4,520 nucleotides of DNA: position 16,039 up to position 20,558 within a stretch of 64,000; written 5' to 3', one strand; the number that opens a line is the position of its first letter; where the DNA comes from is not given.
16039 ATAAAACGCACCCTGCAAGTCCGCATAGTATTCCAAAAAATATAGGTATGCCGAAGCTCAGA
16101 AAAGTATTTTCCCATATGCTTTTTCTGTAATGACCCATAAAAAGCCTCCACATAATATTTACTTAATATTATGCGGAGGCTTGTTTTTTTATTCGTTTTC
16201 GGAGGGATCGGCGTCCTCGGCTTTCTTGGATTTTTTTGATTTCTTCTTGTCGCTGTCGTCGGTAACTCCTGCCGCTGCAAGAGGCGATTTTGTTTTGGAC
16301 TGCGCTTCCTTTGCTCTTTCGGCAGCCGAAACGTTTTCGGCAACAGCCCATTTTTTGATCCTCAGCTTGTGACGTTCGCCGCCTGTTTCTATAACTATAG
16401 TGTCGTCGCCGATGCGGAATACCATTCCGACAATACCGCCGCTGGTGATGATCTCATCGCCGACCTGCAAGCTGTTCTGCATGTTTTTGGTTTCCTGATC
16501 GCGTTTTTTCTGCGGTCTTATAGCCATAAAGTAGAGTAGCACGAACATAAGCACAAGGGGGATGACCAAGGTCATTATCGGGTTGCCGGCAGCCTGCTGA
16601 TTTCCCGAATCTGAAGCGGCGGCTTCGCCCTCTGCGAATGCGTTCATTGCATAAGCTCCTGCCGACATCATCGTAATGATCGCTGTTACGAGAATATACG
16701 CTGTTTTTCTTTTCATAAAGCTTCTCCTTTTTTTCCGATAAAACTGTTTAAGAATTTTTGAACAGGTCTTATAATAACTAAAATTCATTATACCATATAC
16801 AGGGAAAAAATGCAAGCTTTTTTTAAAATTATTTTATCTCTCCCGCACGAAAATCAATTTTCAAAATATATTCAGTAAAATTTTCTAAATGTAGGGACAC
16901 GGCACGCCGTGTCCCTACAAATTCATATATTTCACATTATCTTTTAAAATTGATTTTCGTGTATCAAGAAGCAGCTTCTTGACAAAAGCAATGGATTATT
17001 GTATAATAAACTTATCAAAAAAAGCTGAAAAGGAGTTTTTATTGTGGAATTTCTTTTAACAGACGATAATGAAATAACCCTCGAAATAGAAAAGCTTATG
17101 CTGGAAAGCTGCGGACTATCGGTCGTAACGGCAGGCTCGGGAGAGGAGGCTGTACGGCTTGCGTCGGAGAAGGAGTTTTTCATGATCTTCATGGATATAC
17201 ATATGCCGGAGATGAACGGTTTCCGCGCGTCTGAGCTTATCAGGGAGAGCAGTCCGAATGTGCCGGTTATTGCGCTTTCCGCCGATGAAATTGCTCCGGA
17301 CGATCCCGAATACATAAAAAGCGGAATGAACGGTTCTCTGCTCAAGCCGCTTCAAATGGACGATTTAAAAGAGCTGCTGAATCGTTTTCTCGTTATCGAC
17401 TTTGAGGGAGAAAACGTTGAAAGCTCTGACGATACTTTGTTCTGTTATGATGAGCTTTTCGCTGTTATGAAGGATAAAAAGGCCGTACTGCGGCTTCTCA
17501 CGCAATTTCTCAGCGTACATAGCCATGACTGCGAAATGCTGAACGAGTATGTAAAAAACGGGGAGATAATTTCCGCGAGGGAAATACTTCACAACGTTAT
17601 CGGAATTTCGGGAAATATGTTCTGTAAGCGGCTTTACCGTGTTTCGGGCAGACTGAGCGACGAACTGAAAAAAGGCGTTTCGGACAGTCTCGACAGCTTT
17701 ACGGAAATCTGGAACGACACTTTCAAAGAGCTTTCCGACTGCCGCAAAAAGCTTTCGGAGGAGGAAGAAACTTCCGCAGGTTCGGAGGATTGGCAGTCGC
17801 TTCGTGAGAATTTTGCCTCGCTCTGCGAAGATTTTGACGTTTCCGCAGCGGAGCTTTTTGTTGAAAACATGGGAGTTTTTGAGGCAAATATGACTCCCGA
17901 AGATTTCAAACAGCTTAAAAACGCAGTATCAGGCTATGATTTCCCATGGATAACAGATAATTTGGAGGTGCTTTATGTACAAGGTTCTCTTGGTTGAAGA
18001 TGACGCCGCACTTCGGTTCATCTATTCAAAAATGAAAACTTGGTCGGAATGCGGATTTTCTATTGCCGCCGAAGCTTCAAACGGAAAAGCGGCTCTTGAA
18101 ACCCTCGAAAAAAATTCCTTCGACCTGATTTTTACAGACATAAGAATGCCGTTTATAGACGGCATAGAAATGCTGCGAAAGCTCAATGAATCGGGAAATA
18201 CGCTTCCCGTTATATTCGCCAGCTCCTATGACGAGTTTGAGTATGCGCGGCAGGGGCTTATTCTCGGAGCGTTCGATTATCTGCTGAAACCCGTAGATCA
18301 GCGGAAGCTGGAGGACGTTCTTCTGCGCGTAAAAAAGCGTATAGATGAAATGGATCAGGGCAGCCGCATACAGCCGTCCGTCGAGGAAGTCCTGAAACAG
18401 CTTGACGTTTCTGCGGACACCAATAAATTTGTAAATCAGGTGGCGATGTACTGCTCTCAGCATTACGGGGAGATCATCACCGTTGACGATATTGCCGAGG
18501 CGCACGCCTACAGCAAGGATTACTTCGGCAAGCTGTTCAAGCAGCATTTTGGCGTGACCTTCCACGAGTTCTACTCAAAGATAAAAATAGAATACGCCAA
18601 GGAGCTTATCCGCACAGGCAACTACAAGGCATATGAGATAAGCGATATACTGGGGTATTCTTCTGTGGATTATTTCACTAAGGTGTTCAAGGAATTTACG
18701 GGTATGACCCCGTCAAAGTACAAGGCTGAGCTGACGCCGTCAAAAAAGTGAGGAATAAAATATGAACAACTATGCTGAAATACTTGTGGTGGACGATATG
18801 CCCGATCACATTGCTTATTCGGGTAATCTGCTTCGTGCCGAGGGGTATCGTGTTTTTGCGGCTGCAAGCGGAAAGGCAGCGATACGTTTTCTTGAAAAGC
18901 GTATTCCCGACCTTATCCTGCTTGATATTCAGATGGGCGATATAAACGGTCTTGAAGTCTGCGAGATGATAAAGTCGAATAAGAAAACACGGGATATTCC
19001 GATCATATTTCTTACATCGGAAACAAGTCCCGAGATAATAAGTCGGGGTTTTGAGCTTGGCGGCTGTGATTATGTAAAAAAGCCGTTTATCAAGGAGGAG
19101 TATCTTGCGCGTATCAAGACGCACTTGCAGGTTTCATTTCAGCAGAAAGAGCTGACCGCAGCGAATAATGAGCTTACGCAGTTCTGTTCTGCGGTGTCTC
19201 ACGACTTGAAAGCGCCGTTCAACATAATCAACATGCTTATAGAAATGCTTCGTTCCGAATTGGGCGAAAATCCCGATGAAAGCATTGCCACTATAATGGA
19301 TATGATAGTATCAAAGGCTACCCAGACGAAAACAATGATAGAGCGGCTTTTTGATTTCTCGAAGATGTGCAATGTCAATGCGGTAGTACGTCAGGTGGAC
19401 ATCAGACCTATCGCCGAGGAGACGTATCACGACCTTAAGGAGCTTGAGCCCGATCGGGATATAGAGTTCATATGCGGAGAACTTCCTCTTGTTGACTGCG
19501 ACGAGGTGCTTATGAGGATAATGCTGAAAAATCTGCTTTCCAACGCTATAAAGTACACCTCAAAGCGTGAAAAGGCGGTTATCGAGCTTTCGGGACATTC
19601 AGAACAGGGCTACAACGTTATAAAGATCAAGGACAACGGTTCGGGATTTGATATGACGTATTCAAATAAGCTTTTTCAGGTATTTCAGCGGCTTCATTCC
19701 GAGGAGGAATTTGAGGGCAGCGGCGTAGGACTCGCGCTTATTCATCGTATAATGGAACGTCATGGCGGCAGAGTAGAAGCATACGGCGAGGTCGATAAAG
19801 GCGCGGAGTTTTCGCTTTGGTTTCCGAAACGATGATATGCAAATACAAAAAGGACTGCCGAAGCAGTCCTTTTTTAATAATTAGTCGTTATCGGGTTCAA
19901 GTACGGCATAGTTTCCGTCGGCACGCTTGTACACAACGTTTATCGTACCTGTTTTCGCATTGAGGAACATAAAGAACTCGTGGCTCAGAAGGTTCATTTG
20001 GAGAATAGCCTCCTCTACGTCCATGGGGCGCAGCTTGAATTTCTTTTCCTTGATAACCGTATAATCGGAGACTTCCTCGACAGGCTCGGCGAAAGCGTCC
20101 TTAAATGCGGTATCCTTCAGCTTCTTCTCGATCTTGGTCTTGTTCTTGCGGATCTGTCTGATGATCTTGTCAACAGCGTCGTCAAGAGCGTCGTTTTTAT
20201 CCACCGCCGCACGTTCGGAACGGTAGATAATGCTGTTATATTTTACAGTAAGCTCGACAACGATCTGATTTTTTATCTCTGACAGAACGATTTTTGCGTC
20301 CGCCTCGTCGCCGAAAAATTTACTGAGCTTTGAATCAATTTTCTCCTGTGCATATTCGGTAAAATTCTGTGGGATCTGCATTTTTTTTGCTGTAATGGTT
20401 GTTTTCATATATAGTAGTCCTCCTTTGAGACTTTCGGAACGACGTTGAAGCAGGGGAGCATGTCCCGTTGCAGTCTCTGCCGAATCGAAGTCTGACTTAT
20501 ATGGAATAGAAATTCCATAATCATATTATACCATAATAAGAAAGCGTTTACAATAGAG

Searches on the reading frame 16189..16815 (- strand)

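Call 46: search_protein_families(library=pfam, proteins=[window:16189-16815:-], max_evalue=0.001)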
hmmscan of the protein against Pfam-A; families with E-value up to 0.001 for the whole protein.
window:16189-16815:- (208 aa): 2 families
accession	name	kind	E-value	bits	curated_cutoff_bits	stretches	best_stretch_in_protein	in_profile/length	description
PF02699.20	YajC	-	5.5e-28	97.1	28.2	1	84-160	3-78/78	Preprotein translocase subunit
PF03631.20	Virul_fac_BrkB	-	5.7e-05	23.3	33.7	1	14-101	90-186/259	Virulence factor BrkB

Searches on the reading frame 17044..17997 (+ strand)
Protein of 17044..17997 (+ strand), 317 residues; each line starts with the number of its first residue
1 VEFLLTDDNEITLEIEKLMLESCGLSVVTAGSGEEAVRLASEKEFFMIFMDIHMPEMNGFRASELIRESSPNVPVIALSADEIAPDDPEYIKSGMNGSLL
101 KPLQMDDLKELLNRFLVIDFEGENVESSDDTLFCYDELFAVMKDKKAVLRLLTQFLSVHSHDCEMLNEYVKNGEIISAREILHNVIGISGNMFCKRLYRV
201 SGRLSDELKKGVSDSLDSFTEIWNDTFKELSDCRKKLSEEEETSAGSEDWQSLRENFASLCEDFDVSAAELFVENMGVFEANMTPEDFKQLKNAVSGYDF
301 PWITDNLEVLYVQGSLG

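Call 46: search_protein_families(library=pfam, proteins=[window:17044-17997:+], max_evalue=0.001)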
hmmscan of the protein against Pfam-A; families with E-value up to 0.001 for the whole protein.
window:17044-17997:+ (317 aa): 1 family
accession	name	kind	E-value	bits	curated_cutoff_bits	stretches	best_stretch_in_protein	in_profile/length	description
PF00072.30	Response_reg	-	2.1e-23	83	30.2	1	4-112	2-110/111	Response regulator receiver domain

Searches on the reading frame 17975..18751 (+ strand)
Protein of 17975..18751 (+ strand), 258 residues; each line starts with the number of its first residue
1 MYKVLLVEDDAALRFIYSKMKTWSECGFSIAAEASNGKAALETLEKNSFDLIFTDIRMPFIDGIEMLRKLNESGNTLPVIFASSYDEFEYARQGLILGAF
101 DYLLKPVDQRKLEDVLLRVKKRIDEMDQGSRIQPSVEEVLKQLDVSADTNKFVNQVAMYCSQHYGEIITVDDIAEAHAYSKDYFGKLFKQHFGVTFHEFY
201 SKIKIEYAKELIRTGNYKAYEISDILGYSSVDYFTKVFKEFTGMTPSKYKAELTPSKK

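Call 46: search_protein_families(library=pfam, proteins=[window:17975-18751:+], max_evalue=0.001)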
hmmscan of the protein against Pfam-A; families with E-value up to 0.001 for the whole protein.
window:17975-18751:+ (258 aa): 3 families
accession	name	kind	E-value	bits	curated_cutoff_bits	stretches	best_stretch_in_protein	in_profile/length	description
PF00072.30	Response_reg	-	4.1e-27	95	30.2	1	4-115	1-109/111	Response regulator receiver domain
PF12833.13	HTH_18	-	1e-17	64.6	33.6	1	173-251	1-79/80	Helix-turn-helix domain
PF00165.29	HTH_AraC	-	3.7e-16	59.3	26.6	2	221-249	13-40/42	Bacterial regulatory helix-turn-helix proteins, AraC family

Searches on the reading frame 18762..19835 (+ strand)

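Call 47: search_protein_families(library=pfam, proteins=[window:18762-19835:+], max_evalue=0.001)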
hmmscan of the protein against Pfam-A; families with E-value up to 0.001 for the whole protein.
window:18762-19835:+ (357 aa): 5 families
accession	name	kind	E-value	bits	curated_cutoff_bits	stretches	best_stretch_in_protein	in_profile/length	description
PF00072.30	Response_reg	-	1.7e-26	93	30.2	1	7-118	1-110/111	Response regulator receiver domain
PF02518.31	HATPase_c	-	5e-22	78.9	26.4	1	247-356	2-109/111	Histidine kinase-, DNA gyrase B-, and HSP90-like ATPase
PF00512.31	HisKA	-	1.3e-08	35.2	26.9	1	138-202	2-63/66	His Kinase A (phospho-acceptor) domain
PF14501.12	HATPase_c_5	-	7.9e-06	26.2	22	1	253-339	8-87/102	GHKL domain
PF13581.12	HATPase_c_2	-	9.1e-06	26.1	27.4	1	252-334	33-112/127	Histidine kinase-like ATPase domain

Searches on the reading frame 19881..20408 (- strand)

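Call 47: search_protein_families(library=pfam, proteins=[window:19881-20408:-], max_evalue=0.001)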
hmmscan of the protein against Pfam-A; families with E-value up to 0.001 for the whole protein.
window:19881-20408:- (175 aa): 2 families
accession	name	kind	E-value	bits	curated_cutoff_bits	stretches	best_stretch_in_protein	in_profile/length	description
PF16321.10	Ribosom_S30AE_C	-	3e-26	91.3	25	1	116-168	4-56/57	Sigma 54 modulation/S30EA ribosomal protein C terminus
PF02482.25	Ribosomal_S30AE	-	3.6e-17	63.3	23.7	1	4-93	2-87/88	Sigma 54 modulation protein / S30EA ribosomal protein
